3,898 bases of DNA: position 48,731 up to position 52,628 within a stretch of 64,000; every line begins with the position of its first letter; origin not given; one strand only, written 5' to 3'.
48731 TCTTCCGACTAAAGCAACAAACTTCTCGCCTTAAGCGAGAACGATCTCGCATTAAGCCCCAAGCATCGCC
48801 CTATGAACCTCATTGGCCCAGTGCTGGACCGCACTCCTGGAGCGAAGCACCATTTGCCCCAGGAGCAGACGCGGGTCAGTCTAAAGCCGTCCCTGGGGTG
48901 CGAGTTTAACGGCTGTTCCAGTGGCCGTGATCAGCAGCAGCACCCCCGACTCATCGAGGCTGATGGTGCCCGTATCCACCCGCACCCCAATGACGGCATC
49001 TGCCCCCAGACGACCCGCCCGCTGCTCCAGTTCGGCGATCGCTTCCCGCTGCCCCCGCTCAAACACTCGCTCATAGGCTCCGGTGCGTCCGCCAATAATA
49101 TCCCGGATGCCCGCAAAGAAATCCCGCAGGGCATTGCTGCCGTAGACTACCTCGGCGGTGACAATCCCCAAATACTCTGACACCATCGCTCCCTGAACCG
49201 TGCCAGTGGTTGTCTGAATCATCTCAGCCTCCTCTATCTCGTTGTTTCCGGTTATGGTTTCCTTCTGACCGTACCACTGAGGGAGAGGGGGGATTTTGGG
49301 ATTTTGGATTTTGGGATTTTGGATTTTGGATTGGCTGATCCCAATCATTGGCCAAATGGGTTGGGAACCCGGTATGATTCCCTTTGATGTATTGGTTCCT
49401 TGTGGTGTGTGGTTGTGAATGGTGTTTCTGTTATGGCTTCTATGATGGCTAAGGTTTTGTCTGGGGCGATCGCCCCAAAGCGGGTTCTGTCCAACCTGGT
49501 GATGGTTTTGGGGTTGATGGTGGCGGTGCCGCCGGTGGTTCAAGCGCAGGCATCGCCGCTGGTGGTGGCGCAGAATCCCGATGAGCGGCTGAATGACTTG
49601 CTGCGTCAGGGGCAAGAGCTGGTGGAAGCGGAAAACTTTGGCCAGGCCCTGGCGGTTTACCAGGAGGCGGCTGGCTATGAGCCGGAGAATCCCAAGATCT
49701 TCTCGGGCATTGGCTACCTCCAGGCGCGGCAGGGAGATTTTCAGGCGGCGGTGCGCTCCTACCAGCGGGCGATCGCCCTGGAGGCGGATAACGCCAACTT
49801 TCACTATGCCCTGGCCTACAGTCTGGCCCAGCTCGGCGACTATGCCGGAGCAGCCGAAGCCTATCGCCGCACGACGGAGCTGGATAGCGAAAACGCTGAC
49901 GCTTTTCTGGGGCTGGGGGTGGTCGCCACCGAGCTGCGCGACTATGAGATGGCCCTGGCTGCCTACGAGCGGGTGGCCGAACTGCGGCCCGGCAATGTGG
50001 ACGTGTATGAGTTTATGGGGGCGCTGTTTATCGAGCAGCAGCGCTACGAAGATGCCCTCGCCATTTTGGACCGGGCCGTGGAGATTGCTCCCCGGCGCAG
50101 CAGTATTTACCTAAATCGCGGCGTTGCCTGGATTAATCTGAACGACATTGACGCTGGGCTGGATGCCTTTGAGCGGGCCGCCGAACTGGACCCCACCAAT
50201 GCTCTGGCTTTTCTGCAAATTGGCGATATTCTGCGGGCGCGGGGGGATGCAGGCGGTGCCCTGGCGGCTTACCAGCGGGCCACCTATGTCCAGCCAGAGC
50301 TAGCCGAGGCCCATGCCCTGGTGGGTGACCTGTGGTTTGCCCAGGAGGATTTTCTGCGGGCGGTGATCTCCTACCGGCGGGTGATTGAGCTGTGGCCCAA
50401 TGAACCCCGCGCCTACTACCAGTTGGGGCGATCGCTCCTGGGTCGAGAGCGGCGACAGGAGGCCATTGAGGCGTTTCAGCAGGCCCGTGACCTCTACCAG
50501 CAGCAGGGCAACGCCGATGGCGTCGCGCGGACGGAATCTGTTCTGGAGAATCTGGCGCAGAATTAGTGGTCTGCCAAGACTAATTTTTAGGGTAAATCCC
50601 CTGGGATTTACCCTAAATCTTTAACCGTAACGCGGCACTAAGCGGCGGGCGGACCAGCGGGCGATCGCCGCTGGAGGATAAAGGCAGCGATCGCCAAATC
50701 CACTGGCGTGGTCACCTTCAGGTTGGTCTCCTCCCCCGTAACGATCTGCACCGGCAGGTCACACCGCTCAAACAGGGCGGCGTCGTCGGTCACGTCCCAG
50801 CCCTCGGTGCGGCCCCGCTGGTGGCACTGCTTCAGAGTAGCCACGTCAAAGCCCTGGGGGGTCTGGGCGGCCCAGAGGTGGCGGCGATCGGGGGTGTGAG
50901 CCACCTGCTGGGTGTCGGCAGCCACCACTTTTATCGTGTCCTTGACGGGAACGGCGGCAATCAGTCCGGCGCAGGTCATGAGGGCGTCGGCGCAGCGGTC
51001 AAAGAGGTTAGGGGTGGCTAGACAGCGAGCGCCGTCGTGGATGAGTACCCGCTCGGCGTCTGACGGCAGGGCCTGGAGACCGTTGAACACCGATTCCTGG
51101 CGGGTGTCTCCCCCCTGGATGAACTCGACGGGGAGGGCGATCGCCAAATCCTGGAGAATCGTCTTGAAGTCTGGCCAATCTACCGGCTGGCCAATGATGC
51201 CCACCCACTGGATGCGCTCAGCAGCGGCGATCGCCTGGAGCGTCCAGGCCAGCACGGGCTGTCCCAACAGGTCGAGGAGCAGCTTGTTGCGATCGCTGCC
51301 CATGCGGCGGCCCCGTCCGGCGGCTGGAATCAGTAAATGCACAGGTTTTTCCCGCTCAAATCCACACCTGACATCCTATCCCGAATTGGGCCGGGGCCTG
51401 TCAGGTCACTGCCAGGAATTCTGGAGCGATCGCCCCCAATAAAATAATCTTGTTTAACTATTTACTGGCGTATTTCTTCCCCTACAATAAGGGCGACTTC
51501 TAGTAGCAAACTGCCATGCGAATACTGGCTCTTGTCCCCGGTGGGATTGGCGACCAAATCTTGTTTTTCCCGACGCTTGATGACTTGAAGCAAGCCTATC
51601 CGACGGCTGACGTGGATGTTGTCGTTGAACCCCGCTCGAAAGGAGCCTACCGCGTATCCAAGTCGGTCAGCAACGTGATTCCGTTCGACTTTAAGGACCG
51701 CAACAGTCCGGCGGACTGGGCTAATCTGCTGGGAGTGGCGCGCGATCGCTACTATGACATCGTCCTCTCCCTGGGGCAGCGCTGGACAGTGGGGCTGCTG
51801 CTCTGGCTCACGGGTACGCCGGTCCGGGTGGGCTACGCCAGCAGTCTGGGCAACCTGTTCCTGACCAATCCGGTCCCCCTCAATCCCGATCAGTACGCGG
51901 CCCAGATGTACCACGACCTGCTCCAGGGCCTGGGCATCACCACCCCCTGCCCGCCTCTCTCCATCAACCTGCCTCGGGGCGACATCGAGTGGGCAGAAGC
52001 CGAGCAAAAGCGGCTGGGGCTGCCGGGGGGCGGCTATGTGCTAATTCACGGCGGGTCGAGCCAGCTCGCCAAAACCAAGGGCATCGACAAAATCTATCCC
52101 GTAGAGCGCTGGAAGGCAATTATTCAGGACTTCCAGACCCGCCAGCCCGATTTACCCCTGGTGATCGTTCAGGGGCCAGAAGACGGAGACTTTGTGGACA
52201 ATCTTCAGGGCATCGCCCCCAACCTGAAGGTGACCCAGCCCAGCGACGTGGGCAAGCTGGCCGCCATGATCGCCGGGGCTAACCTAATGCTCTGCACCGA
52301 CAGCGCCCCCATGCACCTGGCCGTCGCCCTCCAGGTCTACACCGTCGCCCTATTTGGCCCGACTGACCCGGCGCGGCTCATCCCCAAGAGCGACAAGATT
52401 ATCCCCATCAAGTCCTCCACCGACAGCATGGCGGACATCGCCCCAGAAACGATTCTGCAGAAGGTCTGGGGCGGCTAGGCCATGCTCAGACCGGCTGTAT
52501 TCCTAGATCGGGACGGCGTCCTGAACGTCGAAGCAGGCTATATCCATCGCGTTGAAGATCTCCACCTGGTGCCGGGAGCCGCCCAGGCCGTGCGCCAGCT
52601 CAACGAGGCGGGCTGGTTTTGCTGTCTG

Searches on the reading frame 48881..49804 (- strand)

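Call 68: search_protein_families(library=pfam, proteins=[window:48881-49804:-])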
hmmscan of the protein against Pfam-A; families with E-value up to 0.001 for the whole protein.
window:48881-49804:- (307 aa): 1 family
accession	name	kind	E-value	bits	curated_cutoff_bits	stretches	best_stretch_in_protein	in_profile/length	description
PF01906.23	YbjQ_1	-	9.1e-31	107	23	1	195-301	1-103/103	Putative heavy-metal-binding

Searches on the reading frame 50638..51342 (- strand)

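Call 68: search_protein_families(library=pfam, proteins=[window:50638-51342:-])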
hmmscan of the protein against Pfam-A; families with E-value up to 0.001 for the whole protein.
window:50638-51342:- (234 aa): 2 families
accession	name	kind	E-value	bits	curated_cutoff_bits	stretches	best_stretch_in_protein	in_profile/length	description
PF01128.25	IspD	-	2.7e-82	276.2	27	1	1-225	1-221/221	2-C-methyl-D-erythritol 4-phosphate cytidylyltransferase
PF12804.13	NTP_transf_3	-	7e-09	36.5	27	1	4-121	2-111/160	MobA-like NTP transferase domain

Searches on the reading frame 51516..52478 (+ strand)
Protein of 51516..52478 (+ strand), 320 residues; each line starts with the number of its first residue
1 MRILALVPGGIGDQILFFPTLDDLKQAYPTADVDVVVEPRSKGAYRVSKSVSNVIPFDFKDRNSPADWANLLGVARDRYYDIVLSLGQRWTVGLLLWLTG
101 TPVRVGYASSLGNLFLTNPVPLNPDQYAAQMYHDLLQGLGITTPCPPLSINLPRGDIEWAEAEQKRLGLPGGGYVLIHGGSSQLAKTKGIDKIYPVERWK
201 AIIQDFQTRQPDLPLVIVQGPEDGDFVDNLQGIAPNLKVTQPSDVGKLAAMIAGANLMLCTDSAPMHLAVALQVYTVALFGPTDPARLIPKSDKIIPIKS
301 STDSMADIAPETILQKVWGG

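Call 68: search_protein_families(library=pfam, proteins=[window:51516-52478:+])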
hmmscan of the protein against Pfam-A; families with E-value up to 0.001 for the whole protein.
window:51516-52478:+ (320 aa): 1 family
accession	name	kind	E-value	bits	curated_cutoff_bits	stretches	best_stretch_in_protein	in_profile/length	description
PF01075.23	Glyco_transf_9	-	2.7e-24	86.3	22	1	77-316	10-245/247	Glycosyltransferase family 9 (heptosyltransferase)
